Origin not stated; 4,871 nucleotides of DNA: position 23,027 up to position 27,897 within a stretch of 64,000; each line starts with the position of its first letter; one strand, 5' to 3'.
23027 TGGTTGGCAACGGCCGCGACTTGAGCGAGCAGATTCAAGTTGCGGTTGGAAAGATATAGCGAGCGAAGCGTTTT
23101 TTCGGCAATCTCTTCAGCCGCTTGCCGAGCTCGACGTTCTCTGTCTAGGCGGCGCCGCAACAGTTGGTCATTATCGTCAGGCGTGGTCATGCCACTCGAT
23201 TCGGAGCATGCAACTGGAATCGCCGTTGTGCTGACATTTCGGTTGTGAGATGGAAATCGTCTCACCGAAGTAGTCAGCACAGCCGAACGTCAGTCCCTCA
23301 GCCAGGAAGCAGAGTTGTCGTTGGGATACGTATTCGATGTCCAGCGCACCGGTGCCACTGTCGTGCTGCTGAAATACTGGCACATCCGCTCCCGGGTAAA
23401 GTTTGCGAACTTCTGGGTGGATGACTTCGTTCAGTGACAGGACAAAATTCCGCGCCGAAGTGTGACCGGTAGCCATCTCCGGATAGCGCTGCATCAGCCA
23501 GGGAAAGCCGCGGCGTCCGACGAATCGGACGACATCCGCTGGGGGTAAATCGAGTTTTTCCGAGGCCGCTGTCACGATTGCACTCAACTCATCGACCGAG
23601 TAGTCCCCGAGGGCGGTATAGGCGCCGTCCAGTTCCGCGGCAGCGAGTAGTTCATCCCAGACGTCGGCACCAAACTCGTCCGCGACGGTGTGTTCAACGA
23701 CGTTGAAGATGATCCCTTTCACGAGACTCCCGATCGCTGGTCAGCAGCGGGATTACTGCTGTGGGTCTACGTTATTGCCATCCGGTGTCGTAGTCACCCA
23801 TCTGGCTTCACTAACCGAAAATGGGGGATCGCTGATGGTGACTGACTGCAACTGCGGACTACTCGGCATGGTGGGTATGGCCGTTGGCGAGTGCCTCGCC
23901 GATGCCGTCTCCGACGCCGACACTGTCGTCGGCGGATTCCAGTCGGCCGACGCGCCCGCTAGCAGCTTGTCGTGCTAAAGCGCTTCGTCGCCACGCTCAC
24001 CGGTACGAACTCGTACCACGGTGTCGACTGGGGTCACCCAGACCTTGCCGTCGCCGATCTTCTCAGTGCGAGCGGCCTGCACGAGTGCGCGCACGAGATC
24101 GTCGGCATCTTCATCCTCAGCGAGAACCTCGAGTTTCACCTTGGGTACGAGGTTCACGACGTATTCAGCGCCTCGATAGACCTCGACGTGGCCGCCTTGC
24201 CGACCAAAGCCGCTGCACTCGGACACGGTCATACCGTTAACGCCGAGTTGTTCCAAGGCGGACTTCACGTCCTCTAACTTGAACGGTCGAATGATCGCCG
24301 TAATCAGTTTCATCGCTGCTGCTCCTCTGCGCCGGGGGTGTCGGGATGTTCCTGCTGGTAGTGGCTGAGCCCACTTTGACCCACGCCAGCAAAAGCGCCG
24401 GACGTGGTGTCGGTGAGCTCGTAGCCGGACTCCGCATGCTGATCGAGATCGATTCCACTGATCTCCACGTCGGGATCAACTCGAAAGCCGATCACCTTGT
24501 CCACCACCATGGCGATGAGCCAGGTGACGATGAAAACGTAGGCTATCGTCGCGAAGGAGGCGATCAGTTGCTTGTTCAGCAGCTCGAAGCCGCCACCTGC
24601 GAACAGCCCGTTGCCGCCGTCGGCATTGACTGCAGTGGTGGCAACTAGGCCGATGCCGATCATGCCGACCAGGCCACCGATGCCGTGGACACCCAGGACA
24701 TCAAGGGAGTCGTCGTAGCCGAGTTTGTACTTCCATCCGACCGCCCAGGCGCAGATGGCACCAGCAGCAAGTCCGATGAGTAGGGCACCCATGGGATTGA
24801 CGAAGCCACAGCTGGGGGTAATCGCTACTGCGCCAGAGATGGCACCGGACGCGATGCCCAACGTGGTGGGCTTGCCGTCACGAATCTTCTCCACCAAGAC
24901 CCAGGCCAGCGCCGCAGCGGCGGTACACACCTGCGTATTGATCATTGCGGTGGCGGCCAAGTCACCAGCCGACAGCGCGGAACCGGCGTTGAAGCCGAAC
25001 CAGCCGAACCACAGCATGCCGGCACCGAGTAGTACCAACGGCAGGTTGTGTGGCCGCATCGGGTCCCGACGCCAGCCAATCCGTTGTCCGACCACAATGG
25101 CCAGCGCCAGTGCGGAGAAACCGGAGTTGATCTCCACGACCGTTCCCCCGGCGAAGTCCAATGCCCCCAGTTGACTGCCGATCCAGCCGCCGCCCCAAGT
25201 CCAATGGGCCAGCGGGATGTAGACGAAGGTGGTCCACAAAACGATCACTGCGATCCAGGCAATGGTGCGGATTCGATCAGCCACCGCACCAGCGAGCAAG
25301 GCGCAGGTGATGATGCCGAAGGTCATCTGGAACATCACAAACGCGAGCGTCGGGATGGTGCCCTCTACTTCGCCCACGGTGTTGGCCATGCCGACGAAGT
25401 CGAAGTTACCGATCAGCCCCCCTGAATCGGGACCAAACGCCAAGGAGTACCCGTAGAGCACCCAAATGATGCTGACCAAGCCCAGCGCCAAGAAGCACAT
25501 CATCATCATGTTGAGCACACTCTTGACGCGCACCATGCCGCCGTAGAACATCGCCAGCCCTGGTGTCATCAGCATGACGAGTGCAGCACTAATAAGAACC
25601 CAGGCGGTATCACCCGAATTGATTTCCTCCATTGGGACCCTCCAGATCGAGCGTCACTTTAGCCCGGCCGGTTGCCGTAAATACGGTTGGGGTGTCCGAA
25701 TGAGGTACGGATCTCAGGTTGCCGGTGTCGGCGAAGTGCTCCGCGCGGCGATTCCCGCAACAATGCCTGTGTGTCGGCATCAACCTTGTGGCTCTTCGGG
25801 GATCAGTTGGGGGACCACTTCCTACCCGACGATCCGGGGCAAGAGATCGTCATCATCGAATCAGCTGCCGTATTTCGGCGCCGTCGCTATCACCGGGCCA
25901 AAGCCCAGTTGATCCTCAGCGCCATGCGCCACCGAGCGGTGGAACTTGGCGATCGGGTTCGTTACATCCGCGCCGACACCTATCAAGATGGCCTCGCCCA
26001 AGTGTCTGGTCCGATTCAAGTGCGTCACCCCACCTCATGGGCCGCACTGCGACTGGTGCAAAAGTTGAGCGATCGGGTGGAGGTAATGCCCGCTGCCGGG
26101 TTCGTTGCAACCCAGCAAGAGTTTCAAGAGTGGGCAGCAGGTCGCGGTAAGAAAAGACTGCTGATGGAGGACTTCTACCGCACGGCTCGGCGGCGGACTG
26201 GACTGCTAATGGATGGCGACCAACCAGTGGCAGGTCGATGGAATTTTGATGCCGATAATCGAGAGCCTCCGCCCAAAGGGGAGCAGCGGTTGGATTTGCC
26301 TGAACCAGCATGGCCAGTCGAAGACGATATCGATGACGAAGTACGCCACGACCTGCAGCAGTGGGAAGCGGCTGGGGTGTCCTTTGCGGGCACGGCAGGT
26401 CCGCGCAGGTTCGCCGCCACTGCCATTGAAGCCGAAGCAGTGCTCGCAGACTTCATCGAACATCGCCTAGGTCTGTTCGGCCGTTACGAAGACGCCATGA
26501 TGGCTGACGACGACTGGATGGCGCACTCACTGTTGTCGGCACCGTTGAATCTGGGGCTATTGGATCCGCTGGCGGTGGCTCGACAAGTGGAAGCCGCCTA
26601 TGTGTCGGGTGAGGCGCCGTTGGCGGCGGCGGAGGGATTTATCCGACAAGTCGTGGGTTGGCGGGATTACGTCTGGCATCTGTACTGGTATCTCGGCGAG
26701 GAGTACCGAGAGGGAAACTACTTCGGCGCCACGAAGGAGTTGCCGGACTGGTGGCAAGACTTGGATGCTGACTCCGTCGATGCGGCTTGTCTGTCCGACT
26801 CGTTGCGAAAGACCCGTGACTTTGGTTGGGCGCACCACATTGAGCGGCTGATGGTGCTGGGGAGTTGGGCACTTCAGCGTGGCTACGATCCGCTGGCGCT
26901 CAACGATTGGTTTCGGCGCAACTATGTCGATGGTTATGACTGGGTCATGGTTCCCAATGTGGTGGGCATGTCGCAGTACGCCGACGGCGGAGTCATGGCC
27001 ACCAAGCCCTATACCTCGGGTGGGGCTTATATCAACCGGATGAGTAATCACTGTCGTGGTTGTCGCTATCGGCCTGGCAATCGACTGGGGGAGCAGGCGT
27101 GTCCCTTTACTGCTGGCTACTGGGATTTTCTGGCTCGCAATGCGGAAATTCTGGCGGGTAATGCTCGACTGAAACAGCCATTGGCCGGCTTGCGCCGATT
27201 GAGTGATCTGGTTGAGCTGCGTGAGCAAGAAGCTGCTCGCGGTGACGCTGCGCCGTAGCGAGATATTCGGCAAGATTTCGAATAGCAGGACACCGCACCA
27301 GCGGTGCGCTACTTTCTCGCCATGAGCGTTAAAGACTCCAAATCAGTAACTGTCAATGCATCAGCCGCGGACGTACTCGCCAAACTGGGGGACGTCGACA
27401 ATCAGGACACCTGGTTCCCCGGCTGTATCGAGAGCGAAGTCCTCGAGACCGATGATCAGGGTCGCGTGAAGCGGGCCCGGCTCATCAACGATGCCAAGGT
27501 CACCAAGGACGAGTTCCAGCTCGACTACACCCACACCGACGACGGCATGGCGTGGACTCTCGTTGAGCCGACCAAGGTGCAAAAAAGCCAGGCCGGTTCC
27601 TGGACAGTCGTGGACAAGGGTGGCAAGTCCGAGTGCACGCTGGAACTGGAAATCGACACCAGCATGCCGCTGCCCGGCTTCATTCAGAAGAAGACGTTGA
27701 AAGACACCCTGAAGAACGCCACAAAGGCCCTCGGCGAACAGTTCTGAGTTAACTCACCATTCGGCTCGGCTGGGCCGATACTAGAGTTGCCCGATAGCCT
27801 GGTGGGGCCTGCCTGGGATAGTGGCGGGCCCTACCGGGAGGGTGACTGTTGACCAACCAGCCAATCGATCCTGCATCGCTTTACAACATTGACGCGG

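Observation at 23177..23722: Stand-alone H-NOX haem-NO/O2 sensor in an actinobacterial context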

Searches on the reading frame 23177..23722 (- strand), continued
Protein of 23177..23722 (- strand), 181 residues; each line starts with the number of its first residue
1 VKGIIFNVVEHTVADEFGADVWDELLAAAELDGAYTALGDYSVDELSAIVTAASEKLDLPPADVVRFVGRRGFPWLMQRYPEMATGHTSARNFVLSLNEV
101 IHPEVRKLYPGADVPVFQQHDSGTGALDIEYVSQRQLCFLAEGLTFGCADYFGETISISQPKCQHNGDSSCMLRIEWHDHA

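Call 22: find_encoding_contigs(protein=window:23180-23722:-, flank=10000, max_places=6)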
Protein window:23180-23722:- (181 aa): 22 contigs read that carry it; 6 places shown.
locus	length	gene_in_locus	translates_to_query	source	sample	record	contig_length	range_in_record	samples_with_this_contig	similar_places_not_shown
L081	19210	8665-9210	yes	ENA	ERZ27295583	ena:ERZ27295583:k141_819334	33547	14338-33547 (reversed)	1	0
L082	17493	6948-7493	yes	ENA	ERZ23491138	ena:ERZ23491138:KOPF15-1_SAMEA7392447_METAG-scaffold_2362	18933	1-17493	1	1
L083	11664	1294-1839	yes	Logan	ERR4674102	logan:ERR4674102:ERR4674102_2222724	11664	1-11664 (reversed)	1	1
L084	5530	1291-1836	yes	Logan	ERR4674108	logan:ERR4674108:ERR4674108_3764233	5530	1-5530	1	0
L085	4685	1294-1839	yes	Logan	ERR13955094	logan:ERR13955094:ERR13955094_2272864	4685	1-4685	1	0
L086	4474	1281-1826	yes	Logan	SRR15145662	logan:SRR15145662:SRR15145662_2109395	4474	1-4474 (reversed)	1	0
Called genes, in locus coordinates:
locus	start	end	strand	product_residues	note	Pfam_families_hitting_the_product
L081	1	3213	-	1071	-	?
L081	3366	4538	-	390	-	PF02771:Acyl-CoA_dh_N, PF02770:Acyl-CoA_dh_M, PF00441:Acyl-CoA_dh_1, PF08028:Acyl-CoA_dh_2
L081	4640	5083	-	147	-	PF10604:Polyketide_cyc2, PF03364:Polyketide_cyc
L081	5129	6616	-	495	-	PF04244:DPRP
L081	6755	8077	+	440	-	PF00909:Ammonium_transp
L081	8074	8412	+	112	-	PF00543:P-II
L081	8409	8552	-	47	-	-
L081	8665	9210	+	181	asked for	PF07700:HNOB, PF02830:V4R (weak)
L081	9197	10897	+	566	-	PF00512:HisKA, PF00072:Response_reg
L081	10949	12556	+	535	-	PF15420:Abhydrolase_9_N, PF10081:Abhydrolase_9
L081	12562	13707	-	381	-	PF00654:Voltage_CLC (weak)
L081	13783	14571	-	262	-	PF04250:DUF429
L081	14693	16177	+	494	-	PF00370:FGGY_N, PF02782:FGGY_C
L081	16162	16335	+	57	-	-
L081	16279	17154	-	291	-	PF00582:Usp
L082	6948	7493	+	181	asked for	PF07700:HNOB, PF02830:V4R (weak)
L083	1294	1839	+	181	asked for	PF07700:HNOB, PF02830:V4R (weak)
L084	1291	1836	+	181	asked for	PF07700:HNOB, PF02830:V4R (weak)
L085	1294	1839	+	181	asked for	PF07700:HNOB, PF02830:V4R (weak)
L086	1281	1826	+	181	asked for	PF07700:HNOB, PF02830:V4R (weak)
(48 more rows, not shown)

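Call 48: search_protein_families(library=pfam, proteins=[L002:8312-10246:+, L020:8225-10630:-, L020:5178-6044:-, L020:3696-5078:-, L020:2177-3712:+, L056:8219-10621:-, L056:5239-5925:+, L056:3521-5011:-, L016:6566-9190:-, L016:2539-3324:-], max_evalue=0.0001)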
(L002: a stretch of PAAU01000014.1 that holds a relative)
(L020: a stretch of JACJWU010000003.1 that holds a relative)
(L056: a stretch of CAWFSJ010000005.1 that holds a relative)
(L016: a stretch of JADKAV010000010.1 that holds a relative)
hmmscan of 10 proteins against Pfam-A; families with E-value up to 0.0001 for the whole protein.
L002:8312-10246:+ (644 aa): 2 families
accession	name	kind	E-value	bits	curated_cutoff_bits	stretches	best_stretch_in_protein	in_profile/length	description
PF00999.27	Na_H_Exchanger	-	1.2e-53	182.8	26.2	1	30-409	2-374/375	Sodium/hydrogen exchanger, transmembrane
PF02148.25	zf-UBP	-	2.1e-09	37.9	22.7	1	569-629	1-54/63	Zn-finger in ubiquitin-hydrolases and other protein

L020:8225-10630:- (801 aa): 4 families
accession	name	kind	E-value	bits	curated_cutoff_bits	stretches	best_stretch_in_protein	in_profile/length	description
PF02518.31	HATPase_c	-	8.5e-27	94.2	26.4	1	315-427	2-109/111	Histidine kinase-, DNA gyrase B-, and HSP90-like ATPase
PF00072.30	Response_reg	-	2.9e-22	79.4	30.2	1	555-664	1-107/111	Response regulator receiver domain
PF00512.31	HisKA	-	3.3e-15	56.3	26.9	1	203-267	2-66/66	His Kinase A (phospho-acceptor) domain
PF01627.28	Hpt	-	2.5e-13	50.5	24.6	1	715-783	3-78/84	Hpt domain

L020:5178-6044:- (288 aa): 0 families

L020:3696-5078:- (460 aa): 8 families
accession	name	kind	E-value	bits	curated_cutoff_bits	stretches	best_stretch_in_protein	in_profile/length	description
PF07992.20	Pyr_redox_2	-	4.3e-54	184.3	26.1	1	13-302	1-278/291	Pyridine nucleotide-disulphide oxidoreductase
PF00070.33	Pyr_redox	-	2.7e-24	85.9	22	1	163-241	2-80/82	Pyridine nucleotide-disulphide oxidoreductase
PF02852.28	Pyr_redox_dim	-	7.8e-21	74.8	25.3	1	343-445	4-105/110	Pyridine nucleotide-disulphide oxidoreductase, dimerisation domain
PF01266.30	DAO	-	1.8e-07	31.4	27.9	0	163-195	2-34/353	FAD dependent oxidoreductase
PF13738.12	Pyr_redox_3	-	3.9e-07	30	30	1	81-291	93-302/305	Pyridine nucleotide-disulphide oxidoreductase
PF13450.12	NAD_binding_8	-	6.1e-07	30.1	21.9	0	165-195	1-31/68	NAD(P)-binding Rossmann-like domain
PF03486.20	HI0933_like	-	8.4e-05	22.6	50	0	163-195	3-35/244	HI0933-like protein Rossmann domain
PF03721.20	UDPG_MGDP_dh_N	-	8.9e-05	22.6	27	0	164-202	4-42/187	UDP-glucose/GDP-mannose dehydrogenase family, NAD binding domain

L020:2177-3712:+ (511 aa): 3 families
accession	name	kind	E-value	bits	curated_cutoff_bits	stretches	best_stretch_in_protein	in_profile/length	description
PF07690.21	MFS_1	-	8.4e-53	179.9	33.4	1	23-416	1-346/347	Major Facilitator Superfamily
PF00083.30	Sugar_tr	-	3.3e-08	33.3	22.3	1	33-197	26-194/452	Sugar (and other) transporter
PF03137.26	OATP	-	1.7e-06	27.1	25.8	1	18-105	1-88/545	Organic Anion Transporter Polypeptide (OATP) family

L056:8219-10621:- (800 aa): 4 families
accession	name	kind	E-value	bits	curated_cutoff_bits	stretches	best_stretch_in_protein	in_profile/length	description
PF02518.31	HATPase_c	-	4.8e-25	88.6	26.4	1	315-427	2-109/111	Histidine kinase-, DNA gyrase B-, and HSP90-like ATPase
PF00072.30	Response_reg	-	3e-22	79.3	30.2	1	555-664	1-107/111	Response regulator receiver domain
PF00512.31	HisKA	-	9.3e-16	58.1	26.9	1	203-267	2-66/66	His Kinase A (phospho-acceptor) domain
PF01627.28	Hpt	-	2.2e-13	50.7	24.6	1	714-786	3-82/84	Hpt domain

L056:5239-5925:+ (228 aa): 2 families
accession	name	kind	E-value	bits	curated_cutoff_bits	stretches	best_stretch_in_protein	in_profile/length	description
PF00486.34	Trans_reg_C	-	4.8e-27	94.3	26.2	1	149-224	2-77/77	Transcriptional regulatory protein, C terminal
PF00072.30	Response_reg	-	1.6e-26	93.1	30.2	1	7-114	2-110/111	Response regulator receiver domain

L056:3521-5011:- (496 aa): 5 families
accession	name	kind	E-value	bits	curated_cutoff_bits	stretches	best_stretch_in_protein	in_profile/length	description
PF07992.20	Pyr_redox_2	-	7.7e-54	183.5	26.1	1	49-337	1-282/291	Pyridine nucleotide-disulphide oxidoreductase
PF00070.33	Pyr_redox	-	2.2e-20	73.4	22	1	199-277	2-80/82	Pyridine nucleotide-disulphide oxidoreductase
PF02852.28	Pyr_redox_dim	-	2.7e-20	73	25.3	1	379-481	4-105/110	Pyridine nucleotide-disulphide oxidoreductase, dimerisation domain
PF13450.12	NAD_binding_8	-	1.1e-07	32.5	21.9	0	53-83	1-29/68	NAD(P)-binding Rossmann-like domain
PF13738.12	Pyr_redox_3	-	2.2e-05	24.3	30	0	148-316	121-291/305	Pyridine nucleotide-disulphide oxidoreductase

L016:6566-9190:- (874 aa): 4 families
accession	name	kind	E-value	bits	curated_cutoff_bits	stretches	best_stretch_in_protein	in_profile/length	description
PF02518.31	HATPase_c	-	4.1e-26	92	26.4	1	390-502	2-109/111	Histidine kinase-, DNA gyrase B-, and HSP90-like ATPase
PF00072.30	Response_reg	-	2e-20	73.5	30.2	1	629-738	1-107/111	Response regulator receiver domain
PF00512.31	HisKA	-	2.2e-16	60.1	26.9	1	278-342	2-66/66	His Kinase A (phospho-acceptor) domain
PF01627.28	Hpt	-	4.6e-15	56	24.6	1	788-860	3-82/84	Hpt domain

L016:2539-3324:- (261 aa): 0 families

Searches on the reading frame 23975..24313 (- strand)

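Call 4: search_protein_families(library=pfam, proteins=[window:23975-24313:-], max_evalue=0.01)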
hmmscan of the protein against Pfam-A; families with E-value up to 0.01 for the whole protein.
window:23975-24313:- (112 aa): 2 families
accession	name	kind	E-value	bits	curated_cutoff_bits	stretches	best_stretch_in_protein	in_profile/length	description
PF00543.27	P-II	-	7.9e-32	110.1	25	1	1-106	1-102/102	Nitrogen regulatory protein P-II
PF11582.13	DUF3240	-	0.001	19.5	21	1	14-99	17-98/102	Protein of unknown function (DUF3240)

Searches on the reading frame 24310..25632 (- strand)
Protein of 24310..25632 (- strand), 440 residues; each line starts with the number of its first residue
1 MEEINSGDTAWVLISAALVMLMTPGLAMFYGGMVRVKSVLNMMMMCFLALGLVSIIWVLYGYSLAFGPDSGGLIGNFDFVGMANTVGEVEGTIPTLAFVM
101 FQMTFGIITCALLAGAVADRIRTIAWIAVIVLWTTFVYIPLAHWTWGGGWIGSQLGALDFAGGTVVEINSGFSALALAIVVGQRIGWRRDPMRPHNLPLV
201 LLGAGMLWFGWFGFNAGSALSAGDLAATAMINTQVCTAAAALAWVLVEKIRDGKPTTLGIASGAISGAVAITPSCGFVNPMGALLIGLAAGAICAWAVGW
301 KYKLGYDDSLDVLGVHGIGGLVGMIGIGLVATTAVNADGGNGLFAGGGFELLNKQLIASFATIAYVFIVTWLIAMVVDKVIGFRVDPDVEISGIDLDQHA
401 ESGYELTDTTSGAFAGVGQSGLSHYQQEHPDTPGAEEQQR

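Call 4: search_protein_families(library=pfam, proteins=[window:24310-25632:-], max_evalue=0.01)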
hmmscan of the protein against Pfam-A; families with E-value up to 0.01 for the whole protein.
window:24310-25632:- (440 aa): 1 family
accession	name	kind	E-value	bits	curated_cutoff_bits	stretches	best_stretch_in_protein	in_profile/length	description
PF00909.26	Ammonium_transp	-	1.7e-124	416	23.2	1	10-404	1-399/399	Ammonium Transporter Family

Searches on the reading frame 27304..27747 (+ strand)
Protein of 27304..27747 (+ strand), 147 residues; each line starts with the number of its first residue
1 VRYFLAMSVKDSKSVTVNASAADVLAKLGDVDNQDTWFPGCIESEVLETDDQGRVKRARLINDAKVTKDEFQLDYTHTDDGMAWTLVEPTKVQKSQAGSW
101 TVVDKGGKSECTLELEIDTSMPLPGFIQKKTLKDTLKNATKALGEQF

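Call 58: search_protein_families(library=pfam, proteins=[window:27304-27747:+], max_evalue=0.0001)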
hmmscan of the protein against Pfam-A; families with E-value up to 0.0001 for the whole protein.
window:27304-27747:+ (147 aa): 2 families
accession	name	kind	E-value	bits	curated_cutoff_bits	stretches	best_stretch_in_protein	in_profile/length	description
PF10604.15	Polyketide_cyc2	-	3.1e-11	44.2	27.4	1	12-139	5-129/142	Polyketide cyclase / dehydrase and lipid transport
PF03364.25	Polyketide_cyc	-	7e-09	36.4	23.4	1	17-140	1-122/126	Polyketide cyclase / dehydrase and lipid transport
